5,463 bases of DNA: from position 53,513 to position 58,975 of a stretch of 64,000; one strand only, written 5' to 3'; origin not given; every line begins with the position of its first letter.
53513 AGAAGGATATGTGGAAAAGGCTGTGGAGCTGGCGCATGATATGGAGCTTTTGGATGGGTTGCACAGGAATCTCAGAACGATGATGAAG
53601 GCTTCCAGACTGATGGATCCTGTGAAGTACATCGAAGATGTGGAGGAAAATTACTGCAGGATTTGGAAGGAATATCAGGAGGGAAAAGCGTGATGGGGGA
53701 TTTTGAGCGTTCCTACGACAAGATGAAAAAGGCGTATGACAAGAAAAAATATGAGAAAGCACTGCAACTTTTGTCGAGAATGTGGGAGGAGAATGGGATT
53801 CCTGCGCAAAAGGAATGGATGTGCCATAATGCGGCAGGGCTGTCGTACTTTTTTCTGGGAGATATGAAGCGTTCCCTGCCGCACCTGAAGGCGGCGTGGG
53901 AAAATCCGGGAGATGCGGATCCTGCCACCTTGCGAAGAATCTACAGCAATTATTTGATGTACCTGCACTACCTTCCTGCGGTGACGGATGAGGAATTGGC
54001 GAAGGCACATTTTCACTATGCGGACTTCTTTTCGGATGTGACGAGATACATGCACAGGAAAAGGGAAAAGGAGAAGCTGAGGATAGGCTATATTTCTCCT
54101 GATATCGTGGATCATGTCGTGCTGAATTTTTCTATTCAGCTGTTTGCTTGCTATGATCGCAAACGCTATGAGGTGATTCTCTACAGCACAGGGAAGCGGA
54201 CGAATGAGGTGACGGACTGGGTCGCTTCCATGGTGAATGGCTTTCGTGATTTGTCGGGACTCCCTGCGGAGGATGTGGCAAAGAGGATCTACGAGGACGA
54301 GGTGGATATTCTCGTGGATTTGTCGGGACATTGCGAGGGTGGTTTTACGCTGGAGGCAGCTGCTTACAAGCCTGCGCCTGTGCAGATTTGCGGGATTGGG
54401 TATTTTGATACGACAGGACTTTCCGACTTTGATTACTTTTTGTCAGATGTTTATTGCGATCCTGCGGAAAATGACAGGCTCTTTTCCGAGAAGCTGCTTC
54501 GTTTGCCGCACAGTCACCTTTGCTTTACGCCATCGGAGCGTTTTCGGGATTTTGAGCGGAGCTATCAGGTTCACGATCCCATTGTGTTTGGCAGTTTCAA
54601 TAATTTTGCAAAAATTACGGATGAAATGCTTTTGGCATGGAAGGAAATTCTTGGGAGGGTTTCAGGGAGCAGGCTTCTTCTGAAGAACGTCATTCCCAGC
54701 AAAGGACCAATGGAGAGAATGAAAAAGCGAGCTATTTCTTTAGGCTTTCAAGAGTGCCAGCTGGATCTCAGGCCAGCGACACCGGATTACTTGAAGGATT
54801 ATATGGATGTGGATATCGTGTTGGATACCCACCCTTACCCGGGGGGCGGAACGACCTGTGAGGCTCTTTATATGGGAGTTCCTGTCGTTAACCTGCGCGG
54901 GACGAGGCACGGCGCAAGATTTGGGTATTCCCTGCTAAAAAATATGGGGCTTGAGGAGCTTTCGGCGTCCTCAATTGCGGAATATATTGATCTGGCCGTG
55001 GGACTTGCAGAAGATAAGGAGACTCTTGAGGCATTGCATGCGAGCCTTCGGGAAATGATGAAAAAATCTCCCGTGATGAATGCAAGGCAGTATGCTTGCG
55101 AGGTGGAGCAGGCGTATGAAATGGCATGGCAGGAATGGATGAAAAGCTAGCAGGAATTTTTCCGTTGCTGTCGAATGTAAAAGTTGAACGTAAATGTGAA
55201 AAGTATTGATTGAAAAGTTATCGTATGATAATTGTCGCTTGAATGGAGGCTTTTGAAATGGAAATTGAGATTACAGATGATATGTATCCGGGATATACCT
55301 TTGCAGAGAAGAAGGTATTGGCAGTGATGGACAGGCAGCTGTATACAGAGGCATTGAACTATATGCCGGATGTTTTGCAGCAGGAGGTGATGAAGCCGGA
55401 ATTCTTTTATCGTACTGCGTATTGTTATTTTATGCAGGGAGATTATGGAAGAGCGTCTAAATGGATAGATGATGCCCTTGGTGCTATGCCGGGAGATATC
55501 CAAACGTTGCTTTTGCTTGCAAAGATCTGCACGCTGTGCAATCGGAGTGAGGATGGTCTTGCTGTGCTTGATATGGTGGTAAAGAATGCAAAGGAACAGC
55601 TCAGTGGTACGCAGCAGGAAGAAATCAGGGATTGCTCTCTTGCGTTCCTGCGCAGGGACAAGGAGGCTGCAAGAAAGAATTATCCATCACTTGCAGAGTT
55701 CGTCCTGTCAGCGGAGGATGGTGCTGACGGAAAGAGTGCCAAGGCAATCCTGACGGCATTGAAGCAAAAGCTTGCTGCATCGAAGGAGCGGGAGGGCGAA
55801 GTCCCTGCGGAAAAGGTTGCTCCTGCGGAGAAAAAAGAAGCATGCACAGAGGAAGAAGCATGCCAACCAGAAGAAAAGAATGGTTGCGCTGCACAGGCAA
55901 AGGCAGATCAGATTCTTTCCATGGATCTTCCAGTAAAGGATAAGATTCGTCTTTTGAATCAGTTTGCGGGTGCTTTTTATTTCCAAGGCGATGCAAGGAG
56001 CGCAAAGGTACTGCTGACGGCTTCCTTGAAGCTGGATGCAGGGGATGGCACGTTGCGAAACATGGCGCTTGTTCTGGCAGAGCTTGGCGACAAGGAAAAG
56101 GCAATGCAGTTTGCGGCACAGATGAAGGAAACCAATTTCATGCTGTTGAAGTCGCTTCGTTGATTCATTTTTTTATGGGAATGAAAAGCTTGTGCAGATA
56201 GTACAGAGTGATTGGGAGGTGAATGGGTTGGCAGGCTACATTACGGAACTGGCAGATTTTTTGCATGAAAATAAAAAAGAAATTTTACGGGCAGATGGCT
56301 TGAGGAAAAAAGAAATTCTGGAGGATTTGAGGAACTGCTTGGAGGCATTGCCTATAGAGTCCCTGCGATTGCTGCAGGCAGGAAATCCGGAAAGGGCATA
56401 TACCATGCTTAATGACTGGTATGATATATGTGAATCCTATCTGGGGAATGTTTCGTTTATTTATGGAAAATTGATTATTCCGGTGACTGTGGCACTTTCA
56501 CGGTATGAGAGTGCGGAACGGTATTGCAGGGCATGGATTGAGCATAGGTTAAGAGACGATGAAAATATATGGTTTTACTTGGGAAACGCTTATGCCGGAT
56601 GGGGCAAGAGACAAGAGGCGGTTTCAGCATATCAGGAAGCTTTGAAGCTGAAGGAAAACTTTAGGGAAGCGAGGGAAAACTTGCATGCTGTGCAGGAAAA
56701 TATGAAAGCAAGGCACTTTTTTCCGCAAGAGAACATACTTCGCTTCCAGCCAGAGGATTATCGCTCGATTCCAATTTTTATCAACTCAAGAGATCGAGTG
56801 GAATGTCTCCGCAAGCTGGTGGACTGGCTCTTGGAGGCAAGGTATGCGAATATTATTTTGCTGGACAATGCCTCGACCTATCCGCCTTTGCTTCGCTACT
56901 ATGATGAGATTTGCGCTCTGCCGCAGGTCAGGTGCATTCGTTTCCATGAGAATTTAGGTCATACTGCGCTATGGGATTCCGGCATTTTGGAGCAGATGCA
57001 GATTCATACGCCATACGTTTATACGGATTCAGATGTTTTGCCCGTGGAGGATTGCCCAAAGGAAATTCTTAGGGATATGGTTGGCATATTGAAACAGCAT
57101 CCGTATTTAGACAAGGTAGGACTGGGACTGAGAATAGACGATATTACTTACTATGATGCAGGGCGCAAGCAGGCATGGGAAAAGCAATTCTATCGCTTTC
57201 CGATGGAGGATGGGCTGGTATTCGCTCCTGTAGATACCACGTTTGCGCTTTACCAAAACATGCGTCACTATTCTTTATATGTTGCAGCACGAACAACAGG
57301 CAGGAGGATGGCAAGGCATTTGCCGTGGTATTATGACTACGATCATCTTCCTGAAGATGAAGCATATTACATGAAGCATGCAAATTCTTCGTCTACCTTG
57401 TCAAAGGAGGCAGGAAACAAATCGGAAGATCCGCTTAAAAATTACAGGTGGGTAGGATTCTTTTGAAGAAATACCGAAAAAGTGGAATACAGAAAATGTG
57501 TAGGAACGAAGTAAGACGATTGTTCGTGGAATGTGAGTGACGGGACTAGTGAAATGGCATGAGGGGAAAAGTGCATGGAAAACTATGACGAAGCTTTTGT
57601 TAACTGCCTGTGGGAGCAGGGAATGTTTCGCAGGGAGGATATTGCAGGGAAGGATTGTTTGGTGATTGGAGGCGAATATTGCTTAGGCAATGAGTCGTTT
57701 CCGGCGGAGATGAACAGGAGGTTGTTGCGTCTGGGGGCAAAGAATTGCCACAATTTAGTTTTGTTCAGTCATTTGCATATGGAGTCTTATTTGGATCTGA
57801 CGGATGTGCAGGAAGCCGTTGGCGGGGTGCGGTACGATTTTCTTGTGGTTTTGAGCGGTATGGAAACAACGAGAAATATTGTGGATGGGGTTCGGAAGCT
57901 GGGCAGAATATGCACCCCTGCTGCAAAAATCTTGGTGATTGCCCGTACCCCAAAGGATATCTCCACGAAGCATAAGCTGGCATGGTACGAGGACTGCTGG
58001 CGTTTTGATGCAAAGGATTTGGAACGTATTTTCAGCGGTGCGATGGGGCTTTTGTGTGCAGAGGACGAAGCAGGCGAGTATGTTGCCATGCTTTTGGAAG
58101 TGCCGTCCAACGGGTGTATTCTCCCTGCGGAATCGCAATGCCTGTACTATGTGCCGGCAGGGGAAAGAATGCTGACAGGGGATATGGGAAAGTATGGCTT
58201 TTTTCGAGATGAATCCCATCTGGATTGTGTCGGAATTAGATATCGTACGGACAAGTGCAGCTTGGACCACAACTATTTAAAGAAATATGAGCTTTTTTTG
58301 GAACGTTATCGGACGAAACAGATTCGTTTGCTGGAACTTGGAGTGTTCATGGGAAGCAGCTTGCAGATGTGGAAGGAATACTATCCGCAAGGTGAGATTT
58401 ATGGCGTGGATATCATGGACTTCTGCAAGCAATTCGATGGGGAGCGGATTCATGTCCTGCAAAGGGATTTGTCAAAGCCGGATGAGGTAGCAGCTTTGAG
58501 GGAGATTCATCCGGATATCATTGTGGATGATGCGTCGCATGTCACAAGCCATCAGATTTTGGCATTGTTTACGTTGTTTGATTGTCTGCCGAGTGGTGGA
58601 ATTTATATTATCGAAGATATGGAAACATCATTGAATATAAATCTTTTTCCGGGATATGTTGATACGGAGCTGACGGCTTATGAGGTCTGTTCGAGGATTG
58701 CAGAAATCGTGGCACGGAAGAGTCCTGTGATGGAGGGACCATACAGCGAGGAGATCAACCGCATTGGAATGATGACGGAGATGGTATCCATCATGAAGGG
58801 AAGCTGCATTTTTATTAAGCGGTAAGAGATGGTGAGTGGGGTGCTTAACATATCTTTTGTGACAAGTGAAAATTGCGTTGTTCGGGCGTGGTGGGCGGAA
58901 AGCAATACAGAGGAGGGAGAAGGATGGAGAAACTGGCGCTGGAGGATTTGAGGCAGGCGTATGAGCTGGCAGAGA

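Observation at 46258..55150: Array of five intact plus one degenerate TPR-GT41 (OGT/SPINDLY-like) modules, three fused in a 1660-aa protein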

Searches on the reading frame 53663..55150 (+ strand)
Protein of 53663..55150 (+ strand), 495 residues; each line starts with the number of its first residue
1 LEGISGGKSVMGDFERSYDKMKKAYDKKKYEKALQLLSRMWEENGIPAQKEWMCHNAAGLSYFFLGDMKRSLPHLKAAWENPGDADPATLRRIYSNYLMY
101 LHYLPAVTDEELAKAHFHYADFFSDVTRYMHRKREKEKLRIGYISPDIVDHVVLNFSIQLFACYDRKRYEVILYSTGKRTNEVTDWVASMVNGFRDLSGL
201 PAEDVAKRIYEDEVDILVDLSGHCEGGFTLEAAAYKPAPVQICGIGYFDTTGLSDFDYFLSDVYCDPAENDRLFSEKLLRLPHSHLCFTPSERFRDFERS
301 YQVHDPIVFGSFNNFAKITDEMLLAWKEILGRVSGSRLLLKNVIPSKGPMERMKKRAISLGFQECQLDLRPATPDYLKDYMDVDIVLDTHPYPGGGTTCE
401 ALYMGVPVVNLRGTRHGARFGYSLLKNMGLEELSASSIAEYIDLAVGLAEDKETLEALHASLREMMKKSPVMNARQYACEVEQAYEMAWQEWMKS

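Call 8: search_protein_families(library=pfam, proteins=[window:53663-55150:+], max_evalue=0.01)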
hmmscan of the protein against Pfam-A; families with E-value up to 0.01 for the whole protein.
window:53663-55150:+ (495 aa): 1 family
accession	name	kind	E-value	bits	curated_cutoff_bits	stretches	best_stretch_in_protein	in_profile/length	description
PF13844.12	Glyco_transf_41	-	1.3e-42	146.2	25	2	132-286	74-229/543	Glycosyl transferase family 41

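Call 15: search_solved_structures(query=window:53693-55150:+, max_evalue=0.001, show_alignments=2)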
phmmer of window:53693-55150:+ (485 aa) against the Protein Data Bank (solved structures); distinct sequences matched with E-value up to 0.001: 23.
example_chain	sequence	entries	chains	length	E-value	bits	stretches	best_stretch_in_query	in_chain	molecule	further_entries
7y4i_A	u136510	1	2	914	1.1e-69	238.6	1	69-484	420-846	Probable UDP-N-acetylglucosamine--peptide N-acetylglucosaminyltransferase SPINDLY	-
8dtf_A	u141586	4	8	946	3.5e-69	237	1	70-484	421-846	Probable UDP-N-acetylglucosamine--peptide N-acetylglucosaminyltransferase SPINDLY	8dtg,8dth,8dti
5djs_A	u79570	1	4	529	2.8e-54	187.9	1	109-481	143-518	Tetratricopeptide TPR_2 repeat protein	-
6q4m_A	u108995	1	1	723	2e-38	135.6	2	125-279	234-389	UDP-N-acetylglucosamine--peptide N-acetylglucosaminyltransferase 110 kDa subunit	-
5npr_A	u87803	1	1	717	2.7e-38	135.1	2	125-279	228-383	UDP-N-acetylglucosamine--peptide N-acetylglucosaminyltransferase 110 kDa subunit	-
5nps_A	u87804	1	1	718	2.7e-38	135.1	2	125-279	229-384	UDP-N-acetylglucosamine--peptide N-acetylglucosaminyltransferase 110 kDa subunit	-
8cm9_A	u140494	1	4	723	2.8e-38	135.1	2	125-279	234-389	UDP-N-acetylglucosamine--peptide N-acetylglucosaminyltransferase 110 kDa subunit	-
3pe3_A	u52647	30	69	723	2.8e-38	135.1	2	125-279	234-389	UDP-N-acetylglucosamine--peptide N-acetylglucosaminyltransferase 110 kDa subunit | UDP-N-ACETYLGLUCOSAMINE--PEPTIDE N-ACETYLGLUCOSAMINYL TRANSFERASE 110 KDA SUB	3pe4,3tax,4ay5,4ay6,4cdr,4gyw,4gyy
6tka_AAA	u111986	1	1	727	2.9e-38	135.1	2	125-279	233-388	UDP-N-acetylglucosamine--peptide N-acetylglucosaminyltransferase 110 kDa subunit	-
5lwv_A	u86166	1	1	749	3.2e-38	134.9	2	125-279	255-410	Host cell factor 1,UDP-N-acetylglucosamine--peptide N-acetylglucosaminyltransferase 110 kD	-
5lvv_A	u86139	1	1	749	3.2e-38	134.9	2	125-279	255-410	UDP-N-acetylglucosamine--peptide N-acetylglucosaminyltransferase 110 kDa subunit,UDP-N-ace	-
6ibo_A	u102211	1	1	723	5.3e-38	134.2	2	125-279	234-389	UDP-N-acetylglucosamine--peptide N-acetylglucosaminyltransferase 110 kDa subunit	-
5a01_A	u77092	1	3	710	5.7e-38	134.1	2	120-285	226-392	O-GLYCOSYLTRANSFERASE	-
7yea_A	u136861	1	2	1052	9e-38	133.4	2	125-279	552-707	UDP-N-acetylglucosamine--peptide N-acetylglucosaminyltransferase 110 kDa subunit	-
7yeh_B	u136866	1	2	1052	9.2e-38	133.4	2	125-279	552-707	UDP-N-acetylglucosamine--peptide N-acetylglucosaminyltransferase 110 kDa subunit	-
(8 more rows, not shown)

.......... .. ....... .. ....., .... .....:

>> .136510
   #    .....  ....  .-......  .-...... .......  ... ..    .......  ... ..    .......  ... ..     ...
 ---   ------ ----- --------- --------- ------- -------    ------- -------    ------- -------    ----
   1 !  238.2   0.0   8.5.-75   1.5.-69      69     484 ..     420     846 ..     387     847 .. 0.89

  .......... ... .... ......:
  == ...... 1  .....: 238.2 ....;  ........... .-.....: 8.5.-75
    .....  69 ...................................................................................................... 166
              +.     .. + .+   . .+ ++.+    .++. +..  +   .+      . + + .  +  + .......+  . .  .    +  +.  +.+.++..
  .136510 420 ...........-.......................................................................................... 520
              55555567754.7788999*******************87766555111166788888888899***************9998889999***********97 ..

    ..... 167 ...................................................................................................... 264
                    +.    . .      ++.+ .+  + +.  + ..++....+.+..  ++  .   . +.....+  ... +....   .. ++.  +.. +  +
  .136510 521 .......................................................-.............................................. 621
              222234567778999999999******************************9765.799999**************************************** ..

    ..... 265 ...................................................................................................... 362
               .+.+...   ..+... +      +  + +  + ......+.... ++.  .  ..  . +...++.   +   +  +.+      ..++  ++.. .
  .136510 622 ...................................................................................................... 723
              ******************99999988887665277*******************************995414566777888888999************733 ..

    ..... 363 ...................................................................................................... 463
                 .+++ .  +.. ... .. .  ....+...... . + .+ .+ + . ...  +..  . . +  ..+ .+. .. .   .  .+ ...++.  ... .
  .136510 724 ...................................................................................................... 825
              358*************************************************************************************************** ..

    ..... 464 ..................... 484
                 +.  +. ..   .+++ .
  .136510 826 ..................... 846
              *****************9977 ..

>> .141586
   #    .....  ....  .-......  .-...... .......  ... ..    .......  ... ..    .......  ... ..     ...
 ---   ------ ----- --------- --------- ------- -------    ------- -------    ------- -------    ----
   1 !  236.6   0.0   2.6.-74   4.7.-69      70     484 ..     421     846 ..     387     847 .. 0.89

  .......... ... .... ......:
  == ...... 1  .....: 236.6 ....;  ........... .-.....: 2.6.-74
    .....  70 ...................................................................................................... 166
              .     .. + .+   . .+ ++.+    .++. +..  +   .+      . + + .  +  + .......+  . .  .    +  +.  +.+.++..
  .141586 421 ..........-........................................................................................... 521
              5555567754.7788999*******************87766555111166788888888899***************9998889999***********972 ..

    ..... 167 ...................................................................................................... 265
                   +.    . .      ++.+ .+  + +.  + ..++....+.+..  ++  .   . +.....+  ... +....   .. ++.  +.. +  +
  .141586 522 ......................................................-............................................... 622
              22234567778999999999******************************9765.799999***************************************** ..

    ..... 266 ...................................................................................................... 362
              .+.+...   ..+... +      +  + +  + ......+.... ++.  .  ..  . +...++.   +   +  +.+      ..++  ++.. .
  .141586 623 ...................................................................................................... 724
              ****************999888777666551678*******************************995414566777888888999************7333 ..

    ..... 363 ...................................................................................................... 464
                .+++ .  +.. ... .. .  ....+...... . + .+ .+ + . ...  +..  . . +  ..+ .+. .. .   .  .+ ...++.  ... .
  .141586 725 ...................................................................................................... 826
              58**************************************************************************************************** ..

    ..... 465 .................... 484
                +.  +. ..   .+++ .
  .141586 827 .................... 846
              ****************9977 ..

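Call 37: search_protein_families(library=ncbifam, proteins=[window:53693-55150:+], max_evalue=0.001)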
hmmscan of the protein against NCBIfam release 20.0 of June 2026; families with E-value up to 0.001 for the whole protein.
window:53693-55150:+ (485 aa): 1 family
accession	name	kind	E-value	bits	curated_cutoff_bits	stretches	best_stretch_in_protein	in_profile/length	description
NF049992.1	NGTferase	equivalog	6.6e-09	34.9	1000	1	224-446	354-578/614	UDP-glucose:protein N-beta-glucosyltransferase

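Call 61: search_protein_representatives(protein=window:53693-55150:+)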
Query: 485 residues. Proteins with E-value up to 0.001 (for the whole library): 36365; up to 1e-10: 28094; up to 1e-30: 17064. The best 150 are listed.
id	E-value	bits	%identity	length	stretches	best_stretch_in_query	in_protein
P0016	0.0e+00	1560.8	45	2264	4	25-484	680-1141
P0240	0.0e+00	1381.9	36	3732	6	76-482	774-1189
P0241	0.0e+00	1208.7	39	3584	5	121-483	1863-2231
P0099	0.0e+00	1190.1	49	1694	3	42-483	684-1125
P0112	0.0e+00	1179.5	47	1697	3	17-483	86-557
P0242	0.0e+00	1112.8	36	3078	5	101-481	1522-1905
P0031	0.0e+00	1065.3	46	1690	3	43-484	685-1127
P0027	0.0e+00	1050.9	43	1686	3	8-481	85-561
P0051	0.0e+00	1025.0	44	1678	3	34-483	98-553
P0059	0.0e+00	1020.3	44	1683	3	65-477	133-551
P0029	0.0e+00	1014.5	44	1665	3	83-483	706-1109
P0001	7.3e-298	1004.4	45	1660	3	83-482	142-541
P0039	6.3e-297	1001.3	43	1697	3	10-482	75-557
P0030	1.5e-287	970.4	42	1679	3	73-484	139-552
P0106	2.8e-279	943.2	42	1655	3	44-483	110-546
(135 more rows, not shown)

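Call 70: find_encoding_contigs(protein=window:53693-55150:+, flank=3000, max_places=4)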
Protein window:53693-55150:+ (485 aa): no gene with exactly this product is on record in the collection.

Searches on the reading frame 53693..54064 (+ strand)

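Call 86: search_protein_families(library=pfam, proteins=[window:53693-54064:+], max_evalue=1)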
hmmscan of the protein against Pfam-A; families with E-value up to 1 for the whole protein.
window:53693-54064:+ (124 aa): 2 families
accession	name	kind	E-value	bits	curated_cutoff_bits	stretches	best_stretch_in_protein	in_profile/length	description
PF16169.10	DUF4872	-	0.1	12.8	28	0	57-120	78-141/173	Domain of unknown function (DUF4872)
PF07719.23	TPR_2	-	0.87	10.3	27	0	44-68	3-27/34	Tetratricopeptide repeat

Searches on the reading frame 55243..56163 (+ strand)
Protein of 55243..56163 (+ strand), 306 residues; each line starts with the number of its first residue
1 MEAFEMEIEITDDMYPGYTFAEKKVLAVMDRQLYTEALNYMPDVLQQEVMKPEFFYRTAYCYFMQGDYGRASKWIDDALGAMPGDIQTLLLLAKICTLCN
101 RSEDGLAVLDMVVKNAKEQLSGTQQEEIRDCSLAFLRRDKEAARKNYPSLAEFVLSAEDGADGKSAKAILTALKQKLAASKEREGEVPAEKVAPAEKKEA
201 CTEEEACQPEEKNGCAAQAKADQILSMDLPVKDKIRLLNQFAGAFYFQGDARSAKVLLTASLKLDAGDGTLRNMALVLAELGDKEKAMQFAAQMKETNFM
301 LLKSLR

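Call 10: search_protein_families(library=pfam, proteins=[window:55243-56163:+], max_evalue=0.001)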
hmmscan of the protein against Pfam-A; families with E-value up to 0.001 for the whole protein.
window:55243-56163:+ (306 aa): 6 families
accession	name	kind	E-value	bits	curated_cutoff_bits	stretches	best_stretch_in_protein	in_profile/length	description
PF12895.13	ANAPC3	-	9.1e-11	42.3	27.2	1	31-110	2-80/82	Anaphase-promoting complex, cyclosome, subunit 3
PF14559.12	TPR_19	-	3.1e-10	40.7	25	0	34-95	7-68/68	Tetratricopeptide repeat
PF13432.12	TPR_16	-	5.1e-06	27.3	32.7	0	26-85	5-64/65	Tetratricopeptide repeat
PF13428.12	TPR_14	-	9.5e-06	26.3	23.5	0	53-95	2-44/44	Tetratricopeptide repeat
PF07719.23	TPR_2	-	2.5e-05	24.5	27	0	52-83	1-32/34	Tetratricopeptide repeat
PF00515.34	TPR_1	-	0.0007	19.7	27.8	0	53-75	2-24/34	Tetratricopeptide repeat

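Call 37: search_protein_families(library=ncbifam, proteins=[window:55243-56163:+], max_evalue=0.001)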
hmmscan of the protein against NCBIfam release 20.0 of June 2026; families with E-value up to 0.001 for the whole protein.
window:55243-56163:+ (306 aa): 3 families
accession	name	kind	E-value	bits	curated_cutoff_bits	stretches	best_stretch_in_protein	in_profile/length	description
TIGR02521.1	type_IV_pilW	equivalog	5e-05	23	154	0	233-289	31-86/234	type IV pilus biogenesis/stability protein PilW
NF052415.1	T3SS_chap_SctY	equivalog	8.9e-05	23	70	0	245-297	15-69/106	type III secretion apparatus assembly chaperone SctY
NF040959.1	MamA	equivalog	0.0001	21.9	200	1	27-119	46-138/204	magnetosome protein MamA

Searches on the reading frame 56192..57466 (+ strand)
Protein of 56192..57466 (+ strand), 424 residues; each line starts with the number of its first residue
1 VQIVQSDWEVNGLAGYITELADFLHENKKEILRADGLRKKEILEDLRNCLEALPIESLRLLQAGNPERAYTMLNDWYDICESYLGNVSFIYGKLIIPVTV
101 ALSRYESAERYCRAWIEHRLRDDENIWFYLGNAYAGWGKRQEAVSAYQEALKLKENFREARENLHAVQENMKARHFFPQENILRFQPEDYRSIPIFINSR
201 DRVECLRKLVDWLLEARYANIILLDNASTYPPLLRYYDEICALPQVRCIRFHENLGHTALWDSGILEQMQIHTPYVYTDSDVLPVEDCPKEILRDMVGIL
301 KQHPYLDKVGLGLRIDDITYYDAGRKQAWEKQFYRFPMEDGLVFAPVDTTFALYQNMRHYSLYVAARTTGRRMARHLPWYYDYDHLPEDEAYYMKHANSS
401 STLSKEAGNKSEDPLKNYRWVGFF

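Call 10: search_protein_families(library=pfam, proteins=[window:56192-57466:+], max_evalue=0.001)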
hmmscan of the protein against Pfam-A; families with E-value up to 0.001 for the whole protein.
window:56192-57466:+ (424 aa): 5 families
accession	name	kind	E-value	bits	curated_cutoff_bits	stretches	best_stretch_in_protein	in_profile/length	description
PF00515.34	TPR_1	-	1.6e-06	28.1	27.8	1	126-157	3-34/34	Tetratricopeptide repeat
PF13414.12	TPR_11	-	2.8e-05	24.2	26.8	1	131-170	1-40/42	TPR repeat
PF07719.23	TPR_2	-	0.00017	21.9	27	1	126-156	3-33/34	Tetratricopeptide repeat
PF13181.12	TPR_8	-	0.00022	21.6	25.7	0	126-156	3-33/34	Tetratricopeptide repeat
PF13424.12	TPR_12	-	0.00049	20.7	30.1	0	101-155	22-76/77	Tetratricopeptide repeat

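Call 37: search_protein_families(library=ncbifam, proteins=[window:56192-57466:+], max_evalue=0.001)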
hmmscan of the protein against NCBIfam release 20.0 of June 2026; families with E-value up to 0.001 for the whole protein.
window:56192-57466:+ (424 aa): 5 families
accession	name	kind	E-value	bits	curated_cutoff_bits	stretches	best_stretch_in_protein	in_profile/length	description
NF047507.1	TPR_BatC_Lepto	exception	1.5e-05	24.6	175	1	127-170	99-142/214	TPR repeat-containing protein BatC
NF040959.1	MamA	equivalog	3.4e-05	23.4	200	1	104-162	52-109/204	magnetosome protein MamA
TIGR02917.1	PEP_TPR_lipo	equivalog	0.00031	18.8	312.2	1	120-170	461-511/899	XrtA/PEP-CTERM system TPR-repeat protein PrsT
TIGR03965.1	mycofact_glyco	equivalog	0.00058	18.8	280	1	187-286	71-169/467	mycofactocin biosynthesis glycosyltransferase MftF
NF052415.1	T3SS_chap_SctY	equivalog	0.00091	19.7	70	0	101-152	52-105/106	type III secretion apparatus assembly chaperone SctY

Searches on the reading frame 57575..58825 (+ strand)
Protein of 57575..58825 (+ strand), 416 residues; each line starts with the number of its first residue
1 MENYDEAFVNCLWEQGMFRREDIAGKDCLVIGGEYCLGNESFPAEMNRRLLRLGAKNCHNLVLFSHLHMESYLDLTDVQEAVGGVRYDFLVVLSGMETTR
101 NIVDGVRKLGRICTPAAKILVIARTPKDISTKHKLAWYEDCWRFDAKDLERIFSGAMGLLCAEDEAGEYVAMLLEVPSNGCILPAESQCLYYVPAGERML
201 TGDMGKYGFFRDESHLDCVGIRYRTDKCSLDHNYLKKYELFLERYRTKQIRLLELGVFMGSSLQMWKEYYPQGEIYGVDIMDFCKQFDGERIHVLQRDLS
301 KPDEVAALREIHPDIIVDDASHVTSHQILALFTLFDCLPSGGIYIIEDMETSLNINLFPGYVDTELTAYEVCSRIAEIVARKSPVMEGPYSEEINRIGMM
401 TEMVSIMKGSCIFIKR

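Call 11: search_protein_families(library=pfam, proteins=[window:57575-58825:+], max_evalue=0.001)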
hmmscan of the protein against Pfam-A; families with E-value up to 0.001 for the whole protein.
window:57575-58825:+ (416 aa): 1 family
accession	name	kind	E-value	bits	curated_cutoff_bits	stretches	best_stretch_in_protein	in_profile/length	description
PF01728.25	FtsJ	-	0.00014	22.3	24.1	1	237-328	8-108/181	FtsJ-like methyltransferase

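Call 37: search_protein_families(library=ncbifam, proteins=[window:57575-58825:+], max_evalue=0.001)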
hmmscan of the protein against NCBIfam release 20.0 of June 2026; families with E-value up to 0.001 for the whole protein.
window:57575-58825:+ (416 aa): 0 families
